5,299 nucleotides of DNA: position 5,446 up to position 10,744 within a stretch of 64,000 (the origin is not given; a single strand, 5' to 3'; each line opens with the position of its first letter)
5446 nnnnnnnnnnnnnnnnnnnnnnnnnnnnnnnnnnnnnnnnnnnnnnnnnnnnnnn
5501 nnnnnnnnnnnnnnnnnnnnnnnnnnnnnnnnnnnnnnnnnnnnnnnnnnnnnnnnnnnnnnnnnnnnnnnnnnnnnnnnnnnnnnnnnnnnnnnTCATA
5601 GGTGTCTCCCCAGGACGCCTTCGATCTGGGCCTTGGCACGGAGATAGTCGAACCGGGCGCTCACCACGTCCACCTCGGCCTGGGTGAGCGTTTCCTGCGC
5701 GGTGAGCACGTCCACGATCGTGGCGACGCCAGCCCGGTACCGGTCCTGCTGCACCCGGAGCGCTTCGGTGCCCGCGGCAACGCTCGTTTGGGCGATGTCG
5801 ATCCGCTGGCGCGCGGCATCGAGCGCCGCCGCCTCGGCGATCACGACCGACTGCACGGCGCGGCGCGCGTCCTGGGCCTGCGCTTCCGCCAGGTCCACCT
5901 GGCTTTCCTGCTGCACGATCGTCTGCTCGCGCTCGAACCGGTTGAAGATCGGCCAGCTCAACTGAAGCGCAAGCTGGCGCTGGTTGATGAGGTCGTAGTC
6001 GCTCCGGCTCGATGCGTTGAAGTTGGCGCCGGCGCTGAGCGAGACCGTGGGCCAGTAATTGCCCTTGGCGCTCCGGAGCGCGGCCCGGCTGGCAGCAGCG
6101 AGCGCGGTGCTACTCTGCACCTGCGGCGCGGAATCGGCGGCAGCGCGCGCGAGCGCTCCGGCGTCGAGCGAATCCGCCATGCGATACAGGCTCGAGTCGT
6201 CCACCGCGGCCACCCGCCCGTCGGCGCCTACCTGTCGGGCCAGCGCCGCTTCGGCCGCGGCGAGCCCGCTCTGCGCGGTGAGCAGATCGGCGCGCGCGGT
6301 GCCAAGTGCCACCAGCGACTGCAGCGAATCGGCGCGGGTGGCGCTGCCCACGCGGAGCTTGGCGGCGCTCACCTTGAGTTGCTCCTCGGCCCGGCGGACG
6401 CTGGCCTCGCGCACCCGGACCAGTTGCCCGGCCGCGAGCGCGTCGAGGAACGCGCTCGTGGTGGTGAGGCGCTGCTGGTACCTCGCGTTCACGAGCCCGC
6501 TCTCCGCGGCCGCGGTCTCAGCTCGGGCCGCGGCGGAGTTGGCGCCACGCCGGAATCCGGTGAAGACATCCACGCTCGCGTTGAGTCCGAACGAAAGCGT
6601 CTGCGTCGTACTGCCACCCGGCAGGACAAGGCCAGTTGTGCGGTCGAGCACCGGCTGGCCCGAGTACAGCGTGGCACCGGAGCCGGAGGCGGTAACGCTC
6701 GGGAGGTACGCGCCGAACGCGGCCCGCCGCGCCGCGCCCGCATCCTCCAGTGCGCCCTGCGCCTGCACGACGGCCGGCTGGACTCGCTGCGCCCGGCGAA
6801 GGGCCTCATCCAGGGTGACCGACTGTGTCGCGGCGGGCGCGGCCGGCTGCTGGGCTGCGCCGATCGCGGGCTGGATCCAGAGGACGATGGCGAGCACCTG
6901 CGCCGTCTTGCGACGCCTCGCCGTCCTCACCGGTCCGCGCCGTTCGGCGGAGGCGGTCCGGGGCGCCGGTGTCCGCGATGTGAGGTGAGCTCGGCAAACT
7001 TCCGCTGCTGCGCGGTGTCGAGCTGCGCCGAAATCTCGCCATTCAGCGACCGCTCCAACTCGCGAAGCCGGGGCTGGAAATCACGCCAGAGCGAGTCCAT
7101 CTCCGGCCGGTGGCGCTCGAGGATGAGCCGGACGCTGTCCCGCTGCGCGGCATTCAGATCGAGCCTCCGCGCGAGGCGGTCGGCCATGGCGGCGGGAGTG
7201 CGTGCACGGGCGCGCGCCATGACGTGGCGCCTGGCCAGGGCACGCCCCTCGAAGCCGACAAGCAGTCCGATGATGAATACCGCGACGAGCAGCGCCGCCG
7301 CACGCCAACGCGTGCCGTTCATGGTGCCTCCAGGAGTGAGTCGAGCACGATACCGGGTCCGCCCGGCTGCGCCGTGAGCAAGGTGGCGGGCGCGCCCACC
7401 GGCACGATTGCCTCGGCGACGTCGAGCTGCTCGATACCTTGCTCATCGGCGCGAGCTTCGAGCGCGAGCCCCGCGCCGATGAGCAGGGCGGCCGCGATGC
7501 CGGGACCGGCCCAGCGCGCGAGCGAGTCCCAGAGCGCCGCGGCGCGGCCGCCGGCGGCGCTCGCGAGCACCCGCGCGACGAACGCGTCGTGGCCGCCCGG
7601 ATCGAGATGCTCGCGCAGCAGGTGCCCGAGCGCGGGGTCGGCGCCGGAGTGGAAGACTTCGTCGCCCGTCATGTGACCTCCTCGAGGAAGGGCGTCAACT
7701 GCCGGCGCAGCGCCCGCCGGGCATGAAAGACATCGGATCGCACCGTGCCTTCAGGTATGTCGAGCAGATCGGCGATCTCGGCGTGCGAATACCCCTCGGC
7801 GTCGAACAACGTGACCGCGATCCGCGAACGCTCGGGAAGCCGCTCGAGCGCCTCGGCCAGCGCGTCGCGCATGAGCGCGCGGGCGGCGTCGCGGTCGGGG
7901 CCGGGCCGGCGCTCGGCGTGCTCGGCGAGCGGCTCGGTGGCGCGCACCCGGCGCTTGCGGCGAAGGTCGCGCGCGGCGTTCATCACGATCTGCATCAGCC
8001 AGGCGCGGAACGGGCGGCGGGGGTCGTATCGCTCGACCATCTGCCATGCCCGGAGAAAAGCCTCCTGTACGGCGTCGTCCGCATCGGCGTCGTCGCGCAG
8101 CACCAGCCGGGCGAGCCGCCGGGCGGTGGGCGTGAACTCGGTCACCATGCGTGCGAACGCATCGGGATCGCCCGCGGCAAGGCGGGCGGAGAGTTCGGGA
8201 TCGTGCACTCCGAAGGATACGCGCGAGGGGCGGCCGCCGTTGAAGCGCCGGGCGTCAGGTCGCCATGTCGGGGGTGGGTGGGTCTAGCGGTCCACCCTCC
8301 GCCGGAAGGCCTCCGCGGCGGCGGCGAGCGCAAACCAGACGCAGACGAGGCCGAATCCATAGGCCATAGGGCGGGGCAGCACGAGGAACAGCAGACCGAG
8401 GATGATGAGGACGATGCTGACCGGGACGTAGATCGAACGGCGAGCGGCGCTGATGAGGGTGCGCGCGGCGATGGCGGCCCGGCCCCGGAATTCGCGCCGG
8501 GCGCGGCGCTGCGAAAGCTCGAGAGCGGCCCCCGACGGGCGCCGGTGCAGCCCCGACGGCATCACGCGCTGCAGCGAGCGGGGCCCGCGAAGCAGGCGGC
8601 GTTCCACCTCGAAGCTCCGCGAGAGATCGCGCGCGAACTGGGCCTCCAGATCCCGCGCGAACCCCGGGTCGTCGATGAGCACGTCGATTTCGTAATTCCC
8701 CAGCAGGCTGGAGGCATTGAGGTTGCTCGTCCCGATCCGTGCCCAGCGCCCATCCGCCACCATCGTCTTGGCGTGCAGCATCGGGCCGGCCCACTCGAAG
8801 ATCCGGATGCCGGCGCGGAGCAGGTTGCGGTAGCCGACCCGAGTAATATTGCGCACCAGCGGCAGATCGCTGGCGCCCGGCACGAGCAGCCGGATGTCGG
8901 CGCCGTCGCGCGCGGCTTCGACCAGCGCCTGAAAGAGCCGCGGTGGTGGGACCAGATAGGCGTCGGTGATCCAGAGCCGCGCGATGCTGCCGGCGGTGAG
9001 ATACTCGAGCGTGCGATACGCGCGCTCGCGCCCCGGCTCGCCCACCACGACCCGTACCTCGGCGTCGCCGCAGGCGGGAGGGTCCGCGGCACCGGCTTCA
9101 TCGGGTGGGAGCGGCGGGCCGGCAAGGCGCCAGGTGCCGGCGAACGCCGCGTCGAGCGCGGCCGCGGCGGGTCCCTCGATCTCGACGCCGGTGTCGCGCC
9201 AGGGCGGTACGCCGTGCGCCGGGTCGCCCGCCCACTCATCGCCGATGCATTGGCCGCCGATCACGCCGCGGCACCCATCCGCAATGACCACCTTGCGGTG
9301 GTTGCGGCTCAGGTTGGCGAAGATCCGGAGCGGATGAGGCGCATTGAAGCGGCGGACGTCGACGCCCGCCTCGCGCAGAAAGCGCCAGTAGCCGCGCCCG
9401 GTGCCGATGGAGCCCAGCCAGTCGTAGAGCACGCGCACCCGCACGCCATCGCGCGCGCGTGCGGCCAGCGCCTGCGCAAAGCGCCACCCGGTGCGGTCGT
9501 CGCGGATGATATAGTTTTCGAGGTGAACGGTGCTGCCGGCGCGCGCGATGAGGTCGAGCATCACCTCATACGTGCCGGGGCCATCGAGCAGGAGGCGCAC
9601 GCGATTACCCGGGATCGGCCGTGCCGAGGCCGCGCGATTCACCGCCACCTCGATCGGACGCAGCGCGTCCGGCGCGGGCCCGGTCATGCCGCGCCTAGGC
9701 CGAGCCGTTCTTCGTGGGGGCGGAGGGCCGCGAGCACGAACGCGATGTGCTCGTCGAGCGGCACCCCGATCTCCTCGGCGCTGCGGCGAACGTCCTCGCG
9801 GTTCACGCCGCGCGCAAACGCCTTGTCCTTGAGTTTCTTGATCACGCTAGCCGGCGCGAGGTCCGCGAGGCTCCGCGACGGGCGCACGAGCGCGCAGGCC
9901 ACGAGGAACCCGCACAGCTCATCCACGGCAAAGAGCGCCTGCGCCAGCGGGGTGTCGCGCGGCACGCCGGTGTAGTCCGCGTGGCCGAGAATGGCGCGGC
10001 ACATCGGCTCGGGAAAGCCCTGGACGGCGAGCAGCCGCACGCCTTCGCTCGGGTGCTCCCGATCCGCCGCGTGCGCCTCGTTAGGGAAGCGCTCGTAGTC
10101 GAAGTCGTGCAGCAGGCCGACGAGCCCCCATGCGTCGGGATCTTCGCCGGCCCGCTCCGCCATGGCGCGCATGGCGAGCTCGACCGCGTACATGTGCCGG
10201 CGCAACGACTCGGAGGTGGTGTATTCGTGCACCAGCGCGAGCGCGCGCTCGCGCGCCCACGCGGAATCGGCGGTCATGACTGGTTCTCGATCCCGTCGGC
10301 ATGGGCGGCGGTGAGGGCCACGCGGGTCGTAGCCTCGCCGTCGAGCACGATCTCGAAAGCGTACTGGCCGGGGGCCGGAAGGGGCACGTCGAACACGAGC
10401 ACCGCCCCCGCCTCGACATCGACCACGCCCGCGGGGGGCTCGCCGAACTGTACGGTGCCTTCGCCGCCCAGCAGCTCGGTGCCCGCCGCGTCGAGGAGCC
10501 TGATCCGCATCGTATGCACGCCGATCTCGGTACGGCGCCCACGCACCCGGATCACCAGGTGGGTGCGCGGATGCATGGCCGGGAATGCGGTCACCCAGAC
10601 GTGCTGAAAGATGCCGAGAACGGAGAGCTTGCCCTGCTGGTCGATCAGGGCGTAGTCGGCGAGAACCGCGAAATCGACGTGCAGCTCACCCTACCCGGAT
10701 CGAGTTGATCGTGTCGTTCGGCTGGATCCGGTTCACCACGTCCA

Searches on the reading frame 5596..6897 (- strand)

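Call 25: search_protein_families(library=pfam, proteins=[window:5596-6897:-], max_evalue=0.001)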
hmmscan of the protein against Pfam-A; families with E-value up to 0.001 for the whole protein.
window:5596-6897:- (433 aa): 1 family
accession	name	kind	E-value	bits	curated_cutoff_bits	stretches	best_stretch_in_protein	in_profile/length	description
PF02321.23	OEP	-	4.4e-51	173.8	22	2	251-430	6-187/187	Outer membrane efflux protein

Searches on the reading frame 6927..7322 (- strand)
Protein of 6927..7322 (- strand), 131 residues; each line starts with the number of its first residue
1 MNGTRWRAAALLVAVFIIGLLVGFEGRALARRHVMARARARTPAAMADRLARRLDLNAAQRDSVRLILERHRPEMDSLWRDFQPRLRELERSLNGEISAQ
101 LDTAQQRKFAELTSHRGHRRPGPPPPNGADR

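Call 25: search_protein_families(library=pfam, proteins=[window:6927-7322:-], max_evalue=0.001)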
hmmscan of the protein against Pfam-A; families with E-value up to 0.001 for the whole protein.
window:6927-7322:- (131 aa): 1 family
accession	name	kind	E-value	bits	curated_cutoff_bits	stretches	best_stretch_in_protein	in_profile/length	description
PF13801.11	Metal_resist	-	7.6e-07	29.8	29.2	1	10-92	2-78/125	Heavy-metal resistance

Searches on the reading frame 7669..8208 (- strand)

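Call 25: search_protein_families(library=pfam, proteins=[window:7669-8208:-], max_evalue=0.001)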
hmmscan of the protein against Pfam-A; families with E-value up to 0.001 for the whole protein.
window:7669-8208:- (179 aa): 7 families
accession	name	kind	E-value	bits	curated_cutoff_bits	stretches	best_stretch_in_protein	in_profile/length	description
PF04542.20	Sigma70_r2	-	1.6e-18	66.7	24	1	21-87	1-69/71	Sigma-70 region 2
PF08281.18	Sigma70_r4_2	-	9.3e-18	64.1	25.7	1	115-167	2-54/54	Sigma-70, region 4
PF04545.22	Sigma70_r4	-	1.4e-10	40.9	24.1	1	120-168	1-49/50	Sigma-70, region 4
PF07638.17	Sigma70_ECF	-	4.6e-06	27.1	21.1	1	11-171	12-183/185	ECF sigma factor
PF22029.2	PhyR_sigma2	-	5.2e-05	23.6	27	1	27-74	6-53/55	Sigma2 domain of PhyR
PF13384.12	HTH_23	-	0.00072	19.7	24.6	0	131-157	10-35/50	Homeodomain-like domain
PF22233.2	PhyR_sigma-like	-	0.00097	19.3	27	0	121-170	1-50/50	Response regulator PhyR, sigma-like domain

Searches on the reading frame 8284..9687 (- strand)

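Call 25: search_protein_families(library=pfam, proteins=[window:8284-9687:-], max_evalue=0.001)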
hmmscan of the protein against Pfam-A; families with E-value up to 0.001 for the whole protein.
window:8284-9687:- (467 aa): 2 families
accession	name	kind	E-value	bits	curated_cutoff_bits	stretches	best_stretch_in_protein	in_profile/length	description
PF13091.12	PLDc_2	-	2e-33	115.4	27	2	237-354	11-131/132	PLD-like domain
PF00614.28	PLDc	-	9.2e-08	32.2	21.9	0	304-324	5-25/28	Phospholipase D Active site motif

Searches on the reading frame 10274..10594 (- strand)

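Call 26: search_protein_families(library=pfam, proteins=[window:10274-10594:-], max_evalue=0.001)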
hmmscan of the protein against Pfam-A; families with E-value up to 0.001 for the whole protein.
window:10274-10594:- (106 aa): 1 family
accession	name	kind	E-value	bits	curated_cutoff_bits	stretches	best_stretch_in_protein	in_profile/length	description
PF22091.2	DUF6941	-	3.6e-18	66.6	27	1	2-95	28-123/125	Family of unknown function (DUF6941)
